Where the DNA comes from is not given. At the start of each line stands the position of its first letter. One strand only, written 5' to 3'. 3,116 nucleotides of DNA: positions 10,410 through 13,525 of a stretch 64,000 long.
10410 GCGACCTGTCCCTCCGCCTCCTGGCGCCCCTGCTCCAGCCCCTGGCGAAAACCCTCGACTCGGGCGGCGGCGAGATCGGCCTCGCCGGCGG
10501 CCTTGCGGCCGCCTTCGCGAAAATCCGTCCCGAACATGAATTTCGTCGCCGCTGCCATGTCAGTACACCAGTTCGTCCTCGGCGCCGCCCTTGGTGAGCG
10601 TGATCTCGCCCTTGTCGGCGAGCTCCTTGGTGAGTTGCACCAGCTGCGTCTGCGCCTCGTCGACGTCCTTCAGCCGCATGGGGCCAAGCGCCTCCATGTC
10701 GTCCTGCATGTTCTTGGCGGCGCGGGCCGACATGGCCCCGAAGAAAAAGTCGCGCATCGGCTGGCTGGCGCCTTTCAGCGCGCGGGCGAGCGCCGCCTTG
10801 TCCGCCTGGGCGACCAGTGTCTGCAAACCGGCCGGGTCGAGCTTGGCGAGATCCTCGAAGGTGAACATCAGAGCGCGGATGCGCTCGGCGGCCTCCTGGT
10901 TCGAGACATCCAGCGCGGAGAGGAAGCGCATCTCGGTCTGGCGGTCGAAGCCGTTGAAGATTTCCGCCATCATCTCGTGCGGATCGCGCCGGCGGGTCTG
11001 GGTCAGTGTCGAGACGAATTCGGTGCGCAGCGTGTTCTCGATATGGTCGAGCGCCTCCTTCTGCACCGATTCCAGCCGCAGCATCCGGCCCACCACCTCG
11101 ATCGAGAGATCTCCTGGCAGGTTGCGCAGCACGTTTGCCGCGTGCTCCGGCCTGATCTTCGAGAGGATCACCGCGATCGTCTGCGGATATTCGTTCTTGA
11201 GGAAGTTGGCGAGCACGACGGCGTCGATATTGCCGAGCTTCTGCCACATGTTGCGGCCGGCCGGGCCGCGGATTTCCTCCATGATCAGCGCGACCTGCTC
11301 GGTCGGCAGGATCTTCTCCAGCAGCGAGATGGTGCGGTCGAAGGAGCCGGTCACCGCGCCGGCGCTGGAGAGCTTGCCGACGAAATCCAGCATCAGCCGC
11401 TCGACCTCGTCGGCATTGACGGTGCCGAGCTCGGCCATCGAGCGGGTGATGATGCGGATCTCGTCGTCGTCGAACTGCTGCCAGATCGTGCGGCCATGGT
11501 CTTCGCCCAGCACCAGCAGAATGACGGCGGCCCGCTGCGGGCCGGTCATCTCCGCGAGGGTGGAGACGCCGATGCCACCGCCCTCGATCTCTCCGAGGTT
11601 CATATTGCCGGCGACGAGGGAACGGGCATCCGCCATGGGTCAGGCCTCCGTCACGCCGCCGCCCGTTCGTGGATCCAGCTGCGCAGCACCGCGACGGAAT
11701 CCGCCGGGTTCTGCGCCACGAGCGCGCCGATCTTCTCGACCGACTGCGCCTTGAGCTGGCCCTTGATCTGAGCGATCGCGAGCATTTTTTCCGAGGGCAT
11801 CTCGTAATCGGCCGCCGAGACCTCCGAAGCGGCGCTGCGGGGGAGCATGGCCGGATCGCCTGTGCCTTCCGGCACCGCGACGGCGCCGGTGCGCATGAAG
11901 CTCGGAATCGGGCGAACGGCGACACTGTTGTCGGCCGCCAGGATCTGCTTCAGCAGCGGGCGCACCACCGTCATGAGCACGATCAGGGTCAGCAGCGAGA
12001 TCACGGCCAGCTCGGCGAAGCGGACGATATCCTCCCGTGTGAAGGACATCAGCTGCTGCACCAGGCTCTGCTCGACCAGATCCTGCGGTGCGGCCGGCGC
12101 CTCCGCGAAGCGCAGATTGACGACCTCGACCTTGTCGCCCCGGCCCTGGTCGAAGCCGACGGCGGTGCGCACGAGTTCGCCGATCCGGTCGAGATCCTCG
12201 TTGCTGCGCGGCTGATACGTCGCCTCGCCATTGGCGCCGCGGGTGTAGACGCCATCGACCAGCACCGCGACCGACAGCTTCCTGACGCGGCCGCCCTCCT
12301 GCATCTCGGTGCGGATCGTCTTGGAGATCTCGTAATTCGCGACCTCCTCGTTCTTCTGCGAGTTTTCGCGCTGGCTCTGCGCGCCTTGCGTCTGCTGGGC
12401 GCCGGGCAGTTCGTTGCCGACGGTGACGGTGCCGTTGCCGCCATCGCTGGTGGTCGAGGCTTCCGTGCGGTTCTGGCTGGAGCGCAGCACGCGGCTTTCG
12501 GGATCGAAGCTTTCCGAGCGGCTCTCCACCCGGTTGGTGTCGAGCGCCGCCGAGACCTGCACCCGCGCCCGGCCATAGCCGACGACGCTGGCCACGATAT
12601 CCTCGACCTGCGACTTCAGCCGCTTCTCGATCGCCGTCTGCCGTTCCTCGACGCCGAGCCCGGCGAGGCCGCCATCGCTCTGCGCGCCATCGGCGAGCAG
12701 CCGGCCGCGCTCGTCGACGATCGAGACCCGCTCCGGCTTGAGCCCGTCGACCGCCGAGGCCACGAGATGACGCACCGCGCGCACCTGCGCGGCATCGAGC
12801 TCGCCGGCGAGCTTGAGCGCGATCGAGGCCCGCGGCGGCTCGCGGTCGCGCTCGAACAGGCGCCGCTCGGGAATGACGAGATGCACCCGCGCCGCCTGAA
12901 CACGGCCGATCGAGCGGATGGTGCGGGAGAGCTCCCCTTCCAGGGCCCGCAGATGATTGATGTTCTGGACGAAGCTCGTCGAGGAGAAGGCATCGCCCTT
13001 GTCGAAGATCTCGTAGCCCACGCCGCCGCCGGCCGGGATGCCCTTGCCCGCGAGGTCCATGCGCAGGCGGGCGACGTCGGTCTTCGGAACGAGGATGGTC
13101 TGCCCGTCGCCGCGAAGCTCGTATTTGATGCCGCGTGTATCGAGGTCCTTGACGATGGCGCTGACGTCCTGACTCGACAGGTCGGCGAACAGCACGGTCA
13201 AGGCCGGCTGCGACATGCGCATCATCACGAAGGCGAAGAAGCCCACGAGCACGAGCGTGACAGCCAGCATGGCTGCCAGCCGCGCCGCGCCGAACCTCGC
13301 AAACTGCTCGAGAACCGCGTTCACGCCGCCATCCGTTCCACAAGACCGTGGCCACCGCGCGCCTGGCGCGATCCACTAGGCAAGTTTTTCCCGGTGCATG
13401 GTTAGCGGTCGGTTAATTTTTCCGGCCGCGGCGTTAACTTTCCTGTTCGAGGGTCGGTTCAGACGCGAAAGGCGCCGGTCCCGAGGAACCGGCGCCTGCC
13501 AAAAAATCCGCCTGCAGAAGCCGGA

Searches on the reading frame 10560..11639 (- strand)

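Call 29: search_protein_families(library=pfam, proteins=[window:10560-11639:-], max_evalue=0.00001)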
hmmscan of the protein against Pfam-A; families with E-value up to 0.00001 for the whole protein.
window:10560-11639:- (359 aa): 4 families
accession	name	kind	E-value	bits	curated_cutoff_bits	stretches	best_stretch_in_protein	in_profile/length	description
PF01706.21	FliG_C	-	9.8e-39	132.4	23.3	1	242-348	2-108/108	FliG C-terminal domain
PF14842.11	FliG_N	-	3.5e-29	101.9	25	1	30-132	1-104/104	FliG N-terminal domain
PF14841.11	FliG_M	-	6e-29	100.5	25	1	142-214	3-75/76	FliG middle domain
PF03448.22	MgtE_N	-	2.3e-07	31.7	25.9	0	152-253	3-95/102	MgtE intracellular N domain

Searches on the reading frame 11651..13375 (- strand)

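Call 29: search_protein_families(library=pfam, proteins=[window:11651-13375:-], max_evalue=0.00001)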
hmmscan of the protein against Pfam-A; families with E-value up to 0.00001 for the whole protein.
window:11651-13375:- (574 aa): 2 families
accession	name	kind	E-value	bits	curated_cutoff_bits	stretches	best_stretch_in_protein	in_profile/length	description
PF01514.23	YscJ_FliF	-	1.1e-62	211.5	24.4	1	54-228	1-178/179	Secretory protein of YscJ/FliF family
PF08345.17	YscJ_FliF_C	-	8.3e-42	143.5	23.8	1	263-423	3-147/147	Flagellar M-ring protein C-terminal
